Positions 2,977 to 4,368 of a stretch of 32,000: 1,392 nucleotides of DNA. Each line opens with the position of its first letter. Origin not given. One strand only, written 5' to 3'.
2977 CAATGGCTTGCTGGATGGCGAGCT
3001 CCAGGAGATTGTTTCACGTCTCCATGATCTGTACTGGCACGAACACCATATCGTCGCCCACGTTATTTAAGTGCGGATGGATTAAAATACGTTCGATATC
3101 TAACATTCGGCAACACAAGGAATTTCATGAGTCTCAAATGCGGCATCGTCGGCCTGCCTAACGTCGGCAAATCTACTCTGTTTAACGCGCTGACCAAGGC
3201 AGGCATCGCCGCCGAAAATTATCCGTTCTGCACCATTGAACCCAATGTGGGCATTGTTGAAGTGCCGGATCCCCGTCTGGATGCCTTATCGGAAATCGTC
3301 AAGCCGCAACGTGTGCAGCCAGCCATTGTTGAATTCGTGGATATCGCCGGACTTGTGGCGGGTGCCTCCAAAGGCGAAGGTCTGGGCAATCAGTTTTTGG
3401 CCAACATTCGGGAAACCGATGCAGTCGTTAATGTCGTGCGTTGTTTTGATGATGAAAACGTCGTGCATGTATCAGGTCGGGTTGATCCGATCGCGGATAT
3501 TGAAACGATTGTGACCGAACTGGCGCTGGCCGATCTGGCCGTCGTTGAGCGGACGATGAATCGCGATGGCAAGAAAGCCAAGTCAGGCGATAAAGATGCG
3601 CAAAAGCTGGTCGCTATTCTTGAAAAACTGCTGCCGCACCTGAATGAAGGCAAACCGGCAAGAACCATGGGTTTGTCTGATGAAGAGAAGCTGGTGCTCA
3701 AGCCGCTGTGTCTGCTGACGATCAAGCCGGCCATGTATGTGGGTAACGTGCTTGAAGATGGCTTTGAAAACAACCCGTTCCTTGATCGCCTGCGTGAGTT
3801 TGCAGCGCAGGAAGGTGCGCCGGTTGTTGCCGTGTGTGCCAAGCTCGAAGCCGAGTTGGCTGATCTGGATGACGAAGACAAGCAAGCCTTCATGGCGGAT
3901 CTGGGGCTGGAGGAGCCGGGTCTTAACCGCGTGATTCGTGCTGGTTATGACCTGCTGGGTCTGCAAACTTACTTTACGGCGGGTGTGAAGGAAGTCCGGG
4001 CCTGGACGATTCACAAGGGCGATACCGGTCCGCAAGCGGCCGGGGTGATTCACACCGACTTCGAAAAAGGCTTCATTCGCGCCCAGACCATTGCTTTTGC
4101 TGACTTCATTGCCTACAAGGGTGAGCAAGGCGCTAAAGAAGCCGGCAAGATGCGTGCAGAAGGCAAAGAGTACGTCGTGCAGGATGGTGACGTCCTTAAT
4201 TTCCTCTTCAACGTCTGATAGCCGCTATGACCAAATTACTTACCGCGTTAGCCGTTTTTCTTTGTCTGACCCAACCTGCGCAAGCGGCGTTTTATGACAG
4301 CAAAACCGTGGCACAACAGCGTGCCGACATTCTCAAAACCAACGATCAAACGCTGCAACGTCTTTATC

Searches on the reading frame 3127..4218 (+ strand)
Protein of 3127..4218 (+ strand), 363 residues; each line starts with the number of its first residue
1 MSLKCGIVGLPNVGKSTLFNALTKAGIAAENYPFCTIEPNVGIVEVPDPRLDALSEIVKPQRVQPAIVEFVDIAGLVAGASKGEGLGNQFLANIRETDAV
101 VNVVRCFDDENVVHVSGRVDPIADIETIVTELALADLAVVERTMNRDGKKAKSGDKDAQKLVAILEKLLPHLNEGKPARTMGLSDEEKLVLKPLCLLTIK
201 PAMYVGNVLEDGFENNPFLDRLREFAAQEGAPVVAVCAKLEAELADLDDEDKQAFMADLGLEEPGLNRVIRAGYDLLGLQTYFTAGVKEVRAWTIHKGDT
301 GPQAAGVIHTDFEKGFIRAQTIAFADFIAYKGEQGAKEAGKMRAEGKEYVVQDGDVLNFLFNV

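Call 28: find_encoding_contigs(protein=window:3127-4218:+, flank=10000, max_places=10)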
Protein window:3127-4218:+ (363 aa): 8 contigs read that carry it; 7 places shown.
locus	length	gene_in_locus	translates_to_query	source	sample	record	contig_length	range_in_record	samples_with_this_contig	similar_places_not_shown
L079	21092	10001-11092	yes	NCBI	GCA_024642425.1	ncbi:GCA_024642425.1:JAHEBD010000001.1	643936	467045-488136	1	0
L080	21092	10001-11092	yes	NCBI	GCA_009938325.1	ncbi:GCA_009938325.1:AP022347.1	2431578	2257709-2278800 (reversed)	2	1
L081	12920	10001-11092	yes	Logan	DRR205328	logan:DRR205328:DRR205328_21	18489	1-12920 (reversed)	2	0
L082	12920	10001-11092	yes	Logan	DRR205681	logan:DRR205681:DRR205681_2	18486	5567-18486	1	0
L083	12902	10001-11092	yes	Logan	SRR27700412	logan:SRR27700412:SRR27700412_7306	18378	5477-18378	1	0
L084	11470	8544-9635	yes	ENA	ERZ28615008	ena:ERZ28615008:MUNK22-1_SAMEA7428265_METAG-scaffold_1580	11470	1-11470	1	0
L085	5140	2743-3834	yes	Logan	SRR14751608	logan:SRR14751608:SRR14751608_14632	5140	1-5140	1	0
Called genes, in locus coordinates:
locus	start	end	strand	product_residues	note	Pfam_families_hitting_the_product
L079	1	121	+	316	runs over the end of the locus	PF13793:Pribosyltran_N, PF00156:Pribosyltran, PF14572:Pribosyl_synth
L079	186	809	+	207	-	PF01386:Ribosomal_L25p, PF14693:Ribosomal_TL5_C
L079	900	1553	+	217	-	PF01195:Pept_tRNA_hydro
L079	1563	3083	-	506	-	PF02321:OEP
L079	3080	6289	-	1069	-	PF00873:ACR_tran, PF03176:MMPL, PF02355:SecD_SecF_C (weak)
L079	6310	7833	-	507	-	PF25917:BSH_RND, PF25885:HH_EMRA (faint), PF25876:HH_MFP_RND, PF25944:Beta-barrel_RND, PF25967:RND-MFP_C, PF25989:YknX_C (faint)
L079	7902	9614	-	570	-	PF01645:Glu_synthase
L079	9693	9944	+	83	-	-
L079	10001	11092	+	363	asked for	PF01926:MMR_HSR1, PF02421:FeoB_N (weak), PF06071:YchF-GTPase_C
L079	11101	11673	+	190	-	PF04366:Ysc84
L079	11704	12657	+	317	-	PF00749:tRNA-synt_1c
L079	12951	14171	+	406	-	PF00267:Porin_1, PF13609:Porin_4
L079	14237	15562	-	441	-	PF02899:Phage_int_SAM_1 (weak), PF13495:Phage_int_SAM_4 (weak), PF00589:Phage_integrase (weak), PF13711:DUF4160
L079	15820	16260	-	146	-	PF20346:DUF6641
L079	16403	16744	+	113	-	-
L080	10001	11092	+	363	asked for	PF01926:MMR_HSR1, PF02421:FeoB_N (weak), PF06071:YchF-GTPase_C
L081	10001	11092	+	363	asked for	PF01926:MMR_HSR1, PF02421:FeoB_N (weak), PF06071:YchF-GTPase_C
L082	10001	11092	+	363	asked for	PF01926:MMR_HSR1, PF02421:FeoB_N (weak), PF06071:YchF-GTPase_C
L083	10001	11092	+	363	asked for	PF01926:MMR_HSR1, PF02421:FeoB_N (weak), PF06071:YchF-GTPase_C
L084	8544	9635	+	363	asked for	PF01926:MMR_HSR1, PF02421:FeoB_N (weak), PF06071:YchF-GTPase_C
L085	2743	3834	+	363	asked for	PF01926:MMR_HSR1, PF02421:FeoB_N (weak), PF06071:YchF-GTPase_C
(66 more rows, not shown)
